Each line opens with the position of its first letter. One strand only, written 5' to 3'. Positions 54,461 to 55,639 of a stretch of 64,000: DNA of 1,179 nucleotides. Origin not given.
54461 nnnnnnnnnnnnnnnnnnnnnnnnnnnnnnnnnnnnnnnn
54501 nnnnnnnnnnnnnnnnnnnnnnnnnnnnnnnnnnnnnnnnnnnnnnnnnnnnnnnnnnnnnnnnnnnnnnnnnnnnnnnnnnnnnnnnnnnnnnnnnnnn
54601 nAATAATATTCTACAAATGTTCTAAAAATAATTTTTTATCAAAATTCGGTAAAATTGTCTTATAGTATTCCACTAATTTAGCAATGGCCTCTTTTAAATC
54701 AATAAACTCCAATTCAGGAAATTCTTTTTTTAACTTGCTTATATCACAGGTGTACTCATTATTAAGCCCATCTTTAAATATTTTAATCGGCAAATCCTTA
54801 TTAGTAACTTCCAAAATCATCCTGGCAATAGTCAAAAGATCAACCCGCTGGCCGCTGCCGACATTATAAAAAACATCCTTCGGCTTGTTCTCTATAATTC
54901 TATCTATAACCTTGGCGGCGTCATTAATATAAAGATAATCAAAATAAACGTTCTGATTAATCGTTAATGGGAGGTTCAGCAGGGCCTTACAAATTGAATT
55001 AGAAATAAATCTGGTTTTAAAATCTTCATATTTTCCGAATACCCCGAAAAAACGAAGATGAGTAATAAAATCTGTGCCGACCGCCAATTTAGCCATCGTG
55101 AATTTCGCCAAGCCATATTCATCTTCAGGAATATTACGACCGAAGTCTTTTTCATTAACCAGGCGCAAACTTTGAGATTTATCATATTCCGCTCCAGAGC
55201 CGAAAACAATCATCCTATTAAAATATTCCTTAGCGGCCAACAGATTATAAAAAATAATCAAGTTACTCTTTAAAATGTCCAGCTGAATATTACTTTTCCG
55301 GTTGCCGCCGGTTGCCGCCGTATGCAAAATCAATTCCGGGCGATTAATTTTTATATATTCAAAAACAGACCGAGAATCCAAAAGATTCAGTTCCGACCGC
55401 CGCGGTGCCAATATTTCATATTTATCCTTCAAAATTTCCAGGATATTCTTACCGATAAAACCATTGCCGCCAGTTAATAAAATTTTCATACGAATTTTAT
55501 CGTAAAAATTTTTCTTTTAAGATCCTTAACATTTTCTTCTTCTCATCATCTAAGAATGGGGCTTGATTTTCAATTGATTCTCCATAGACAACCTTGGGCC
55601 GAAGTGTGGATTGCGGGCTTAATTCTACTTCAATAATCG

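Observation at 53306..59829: Predicted CDP-activated branched-chain 3,6-dideoxyhexose (yersiniose-like) pathway in a CPR-like genome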

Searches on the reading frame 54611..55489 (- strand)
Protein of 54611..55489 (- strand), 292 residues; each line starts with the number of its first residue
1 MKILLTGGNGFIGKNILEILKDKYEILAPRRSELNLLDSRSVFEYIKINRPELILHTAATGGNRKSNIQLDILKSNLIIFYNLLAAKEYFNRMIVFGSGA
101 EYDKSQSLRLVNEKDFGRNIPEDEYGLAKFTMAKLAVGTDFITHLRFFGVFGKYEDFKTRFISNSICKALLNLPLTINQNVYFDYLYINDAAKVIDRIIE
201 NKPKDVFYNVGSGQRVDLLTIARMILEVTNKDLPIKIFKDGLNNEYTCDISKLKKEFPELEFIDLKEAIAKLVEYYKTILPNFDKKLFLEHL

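Call 3: search_protein_families(library=pfam, proteins=[window:54611-55489:-])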
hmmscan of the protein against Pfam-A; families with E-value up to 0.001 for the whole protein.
window:54611-55489:- (292 aa): 3 families
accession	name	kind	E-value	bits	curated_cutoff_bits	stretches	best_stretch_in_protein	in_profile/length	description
PF01370.27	Epimerase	-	4.3e-28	98.8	20.9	1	3-211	1-240/240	NAD dependent epimerase/dehydratase family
PF04321.23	RmlD_sub_bind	-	6.2e-10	39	27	1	1-59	1-60/287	RmlD substrate binding domain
PF16363.11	GDP_Man_Dehyd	-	3.7e-08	33.6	27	1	34-235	59-268/332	GDP-mannose 4,6 dehydratase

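Call 4: search_protein_families(library=ncbifam, proteins=[window:54611-55489:-])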
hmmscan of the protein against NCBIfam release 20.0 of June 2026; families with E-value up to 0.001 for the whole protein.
window:54611-55489:- (292 aa): 10 families
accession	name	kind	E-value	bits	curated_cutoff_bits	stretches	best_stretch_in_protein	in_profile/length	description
TIGR02197.1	heptose_epim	equivalog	3.1e-19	69.3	274.6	1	3-277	1-314/316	ADP-glyceromanno-heptose 6-epimerase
TIGR01181.1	dTDP_gluc_dehyt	equivalog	1.5e-13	50.5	365.1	1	151-277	182-312/321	dTDP-glucose 4,6-dehydratase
NF047922.1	GDPFucSynFcl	equivalog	5.5e-13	49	500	1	2-134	4-143/308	GDP-L-fucose synthase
TIGR01214.1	rmlD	equivalog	7.3e-08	31.8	224.05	1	2-229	1-226/285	dTDP-4-dehydrorhamnose reductase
TIGR01179.1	galE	equivalog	3.6e-07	29.3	262.3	0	35-237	55-283/332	UDP-glucose 4-epimerase GalE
NF008360.0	PRK11150.1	equivalog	2.8e-06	26.8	452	0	107-270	124-300/310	ADP-glyceromanno-heptose 6-epimerase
NF007490.0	PRK10084.1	subfamily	1.4e-05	24.2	649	0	157-276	203-334/361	dTDP-glucose 4,6-dehydratase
NF047837.1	UDPAcbARedWbcJ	equivalog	1.7e-05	23.9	500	1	1-211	1-197/372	UDP-2-acetamido-2,6-beta-L-arabino-hexul-4-ose reductase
NF007582.0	PRK10217.1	equivalog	0.00025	20.2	698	0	152-231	192-272/355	dTDP-glucose 4,6-dehydratase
TIGR01777.1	yfcH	hypoth_equivalog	0.00093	18.8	207.35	0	3-32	1-31/292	TIGR01777 family oxidoreductase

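Call 9: search_solved_structures(query=window:54611-55489:-, max_evalue=0.001)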
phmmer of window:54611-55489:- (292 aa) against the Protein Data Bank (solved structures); distinct sequences matched with E-value up to 0.001: 28.
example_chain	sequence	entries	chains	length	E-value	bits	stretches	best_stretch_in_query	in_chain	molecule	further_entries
9gpi_D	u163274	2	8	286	3.8e-09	39.9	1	3-99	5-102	dTDP-4-dehydrorhamnose reductase, putative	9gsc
8w3u_A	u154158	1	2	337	6.7e-09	39.1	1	2-277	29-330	dTDP-glucose 4,6-dehydratase related protein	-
9ar1_A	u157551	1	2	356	8.3e-09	38.8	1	2-277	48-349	dTDP-glucose 4,6-dehydratase related protein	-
2hun_A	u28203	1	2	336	2.6e-08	37.1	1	51-276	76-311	336aa long hypothetical dTDP-glucose 4,6-dehydratase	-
3m2p_A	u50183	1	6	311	2.8e-07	33.8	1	1-254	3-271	UDP-N-acetylglucosamine 4-epimerase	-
5u9c_A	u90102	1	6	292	3.1e-07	33.6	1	2-60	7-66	dTDP-4-dehydrorhamnose Reductase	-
4zrm_A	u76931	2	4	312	7.6e-07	32.3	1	1-279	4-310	UDP-glucose 4-epimerase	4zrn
7cxt_A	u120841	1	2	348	8.3e-07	32.2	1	2-136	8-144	GDP-L-fucose synthase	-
1bws_A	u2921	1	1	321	9.6e-07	32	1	2-136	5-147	PROTEIN (GDP-4-KETO-6-DEOXY-D-MANNOSE EPIMERASE/REDUCTASE)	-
7m13_A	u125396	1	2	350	1e-06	31.9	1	2-136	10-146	GDP-L-fucose synthase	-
1bsv_A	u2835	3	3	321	1e-06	31.9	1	2-136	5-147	PROTEIN (GDP-FUCOSE SYNTHETASE) | GDP-FUCOSE SYNTHETASE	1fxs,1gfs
1e6u_A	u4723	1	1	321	1.1e-06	31.9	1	2-135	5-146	GDP-FUCOSE SYNTHETASE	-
7anc_A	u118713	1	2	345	1.1e-06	31.8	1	2-136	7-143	GDP-L-fucose synthase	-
1e7s_A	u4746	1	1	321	2.2e-06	30.8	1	2-134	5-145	GDP-FUCOSE SYNTHETASE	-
1e7q_A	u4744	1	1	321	2.8e-06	30.5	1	2-135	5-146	GDP-FUCOSE SYNTHETASE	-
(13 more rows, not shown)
